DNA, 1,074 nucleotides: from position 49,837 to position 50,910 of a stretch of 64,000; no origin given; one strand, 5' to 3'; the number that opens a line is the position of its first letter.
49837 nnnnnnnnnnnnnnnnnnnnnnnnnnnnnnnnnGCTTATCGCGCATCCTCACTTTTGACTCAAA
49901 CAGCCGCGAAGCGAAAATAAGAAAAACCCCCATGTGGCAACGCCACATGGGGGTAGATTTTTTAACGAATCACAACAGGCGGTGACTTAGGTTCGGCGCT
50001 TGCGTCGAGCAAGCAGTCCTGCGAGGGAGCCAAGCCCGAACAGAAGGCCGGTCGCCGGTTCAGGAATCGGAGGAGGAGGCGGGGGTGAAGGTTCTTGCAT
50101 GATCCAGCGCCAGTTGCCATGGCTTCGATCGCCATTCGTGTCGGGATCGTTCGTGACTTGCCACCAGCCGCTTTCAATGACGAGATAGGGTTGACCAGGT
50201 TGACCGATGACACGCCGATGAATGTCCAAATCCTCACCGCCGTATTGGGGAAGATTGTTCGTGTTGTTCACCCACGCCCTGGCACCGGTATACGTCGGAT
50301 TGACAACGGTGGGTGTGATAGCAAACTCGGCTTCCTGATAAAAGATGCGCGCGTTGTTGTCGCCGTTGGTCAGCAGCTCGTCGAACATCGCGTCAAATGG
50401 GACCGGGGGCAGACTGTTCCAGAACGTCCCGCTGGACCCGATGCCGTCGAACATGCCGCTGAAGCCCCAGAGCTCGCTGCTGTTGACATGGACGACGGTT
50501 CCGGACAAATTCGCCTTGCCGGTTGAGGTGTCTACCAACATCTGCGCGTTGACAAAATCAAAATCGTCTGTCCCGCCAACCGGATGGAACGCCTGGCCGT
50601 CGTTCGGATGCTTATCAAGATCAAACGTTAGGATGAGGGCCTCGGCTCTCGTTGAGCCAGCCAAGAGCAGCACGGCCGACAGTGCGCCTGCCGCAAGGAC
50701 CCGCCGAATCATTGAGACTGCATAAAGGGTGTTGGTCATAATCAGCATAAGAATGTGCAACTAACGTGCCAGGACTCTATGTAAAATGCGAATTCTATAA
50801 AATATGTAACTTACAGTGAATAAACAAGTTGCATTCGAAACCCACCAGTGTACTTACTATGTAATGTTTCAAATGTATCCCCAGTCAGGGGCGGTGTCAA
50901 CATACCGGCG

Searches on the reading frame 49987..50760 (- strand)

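Call 46: search_protein_families(library=pfam, proteins=[window:49987-50760:-], max_evalue=0.00001)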
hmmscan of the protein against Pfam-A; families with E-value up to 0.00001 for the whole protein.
window:49987-50760:- (257 aa): 1 family
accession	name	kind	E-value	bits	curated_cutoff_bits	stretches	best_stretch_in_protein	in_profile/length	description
PF07589.16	PEP-CTERM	-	2.6e-06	27.7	20.7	1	231-254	1-24/24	PEP-CTERM motif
